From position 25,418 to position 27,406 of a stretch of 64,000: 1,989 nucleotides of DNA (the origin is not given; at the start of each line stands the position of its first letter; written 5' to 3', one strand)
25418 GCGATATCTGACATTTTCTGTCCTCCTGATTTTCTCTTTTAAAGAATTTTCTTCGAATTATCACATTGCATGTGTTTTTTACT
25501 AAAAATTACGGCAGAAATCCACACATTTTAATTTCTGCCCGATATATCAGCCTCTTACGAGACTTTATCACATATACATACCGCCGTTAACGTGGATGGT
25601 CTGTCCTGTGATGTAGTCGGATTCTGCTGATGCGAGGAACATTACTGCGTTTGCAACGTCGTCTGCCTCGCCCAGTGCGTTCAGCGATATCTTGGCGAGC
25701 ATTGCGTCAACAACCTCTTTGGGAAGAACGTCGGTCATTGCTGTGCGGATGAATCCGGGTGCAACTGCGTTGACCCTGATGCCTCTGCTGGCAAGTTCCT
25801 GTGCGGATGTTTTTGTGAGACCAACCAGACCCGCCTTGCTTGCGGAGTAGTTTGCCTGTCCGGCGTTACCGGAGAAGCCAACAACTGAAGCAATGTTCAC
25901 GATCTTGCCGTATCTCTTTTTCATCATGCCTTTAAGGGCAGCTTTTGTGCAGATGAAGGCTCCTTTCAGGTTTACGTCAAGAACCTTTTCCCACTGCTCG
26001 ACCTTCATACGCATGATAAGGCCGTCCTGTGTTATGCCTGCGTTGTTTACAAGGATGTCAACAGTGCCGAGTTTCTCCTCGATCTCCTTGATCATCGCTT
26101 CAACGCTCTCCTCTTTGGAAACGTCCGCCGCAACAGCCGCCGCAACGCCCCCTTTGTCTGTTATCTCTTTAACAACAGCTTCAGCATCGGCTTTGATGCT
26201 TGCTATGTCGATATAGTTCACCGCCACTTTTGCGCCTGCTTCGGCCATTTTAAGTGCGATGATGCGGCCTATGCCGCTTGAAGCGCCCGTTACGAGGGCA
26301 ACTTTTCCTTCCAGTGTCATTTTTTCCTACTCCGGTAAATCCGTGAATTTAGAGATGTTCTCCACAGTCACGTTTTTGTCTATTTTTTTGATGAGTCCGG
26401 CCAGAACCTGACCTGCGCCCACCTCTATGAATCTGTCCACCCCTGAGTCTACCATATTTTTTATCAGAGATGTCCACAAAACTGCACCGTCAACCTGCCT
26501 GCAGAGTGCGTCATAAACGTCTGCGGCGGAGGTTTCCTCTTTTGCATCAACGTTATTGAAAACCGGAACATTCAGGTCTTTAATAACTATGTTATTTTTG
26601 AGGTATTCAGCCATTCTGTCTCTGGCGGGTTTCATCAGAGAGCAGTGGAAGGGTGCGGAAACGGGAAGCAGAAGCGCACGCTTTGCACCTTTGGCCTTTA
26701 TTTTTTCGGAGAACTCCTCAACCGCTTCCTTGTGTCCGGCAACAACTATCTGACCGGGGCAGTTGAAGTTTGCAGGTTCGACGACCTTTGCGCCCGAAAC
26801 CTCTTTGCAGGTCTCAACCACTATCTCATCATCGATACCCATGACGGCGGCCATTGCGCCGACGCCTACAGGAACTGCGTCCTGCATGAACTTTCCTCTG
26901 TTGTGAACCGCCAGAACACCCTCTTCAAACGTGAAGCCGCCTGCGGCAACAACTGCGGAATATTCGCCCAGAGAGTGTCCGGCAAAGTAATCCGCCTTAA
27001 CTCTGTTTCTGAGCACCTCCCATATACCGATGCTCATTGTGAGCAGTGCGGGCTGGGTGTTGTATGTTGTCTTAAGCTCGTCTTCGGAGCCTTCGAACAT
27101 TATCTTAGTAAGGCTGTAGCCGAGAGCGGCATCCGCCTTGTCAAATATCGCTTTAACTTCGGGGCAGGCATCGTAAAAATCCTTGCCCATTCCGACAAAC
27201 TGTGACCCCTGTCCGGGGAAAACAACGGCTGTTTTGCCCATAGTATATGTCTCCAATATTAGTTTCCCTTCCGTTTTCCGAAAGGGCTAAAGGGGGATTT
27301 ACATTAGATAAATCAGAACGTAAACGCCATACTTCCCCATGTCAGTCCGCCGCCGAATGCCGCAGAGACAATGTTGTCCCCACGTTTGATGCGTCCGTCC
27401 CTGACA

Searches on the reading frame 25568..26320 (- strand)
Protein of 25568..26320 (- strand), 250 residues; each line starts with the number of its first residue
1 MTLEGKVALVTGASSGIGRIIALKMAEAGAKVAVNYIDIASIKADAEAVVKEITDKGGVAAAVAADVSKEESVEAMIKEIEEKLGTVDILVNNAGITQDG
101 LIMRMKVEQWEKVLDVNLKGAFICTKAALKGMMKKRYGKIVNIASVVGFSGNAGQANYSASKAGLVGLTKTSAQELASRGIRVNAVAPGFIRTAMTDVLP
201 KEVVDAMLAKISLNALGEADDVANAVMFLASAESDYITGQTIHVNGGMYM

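Call 73: search_protein_families(library=pfam, proteins=[window:25568-26320:-], max_evalue=0.00001)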
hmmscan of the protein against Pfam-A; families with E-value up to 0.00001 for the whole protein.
window:25568-26320:- (250 aa): 3 families
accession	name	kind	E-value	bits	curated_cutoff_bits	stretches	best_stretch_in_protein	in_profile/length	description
PF13561.12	adh_short_C2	-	4.2e-68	229.9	27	1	12-248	1-235/236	Enoyl-(Acyl carrier protein) reductase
PF00106.31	adh_short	-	2.5e-62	210.3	26.6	1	6-199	1-190/195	short chain dehydrogenase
PF08659.16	KR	-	2.4e-23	83.4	22.6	1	8-172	3-163/180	KR domain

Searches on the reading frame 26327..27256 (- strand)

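Call 73: search_protein_families(library=pfam, proteins=[window:26327-27256:-], max_evalue=0.00001)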
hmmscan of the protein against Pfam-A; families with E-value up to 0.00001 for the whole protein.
window:26327-27256:- (309 aa): 1 family
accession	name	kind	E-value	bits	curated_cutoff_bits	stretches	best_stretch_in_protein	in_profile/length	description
PF00698.26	Acyl_transf_1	-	1.8e-39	136.5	32.7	1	12-291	3-277/319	Acyl transferase domain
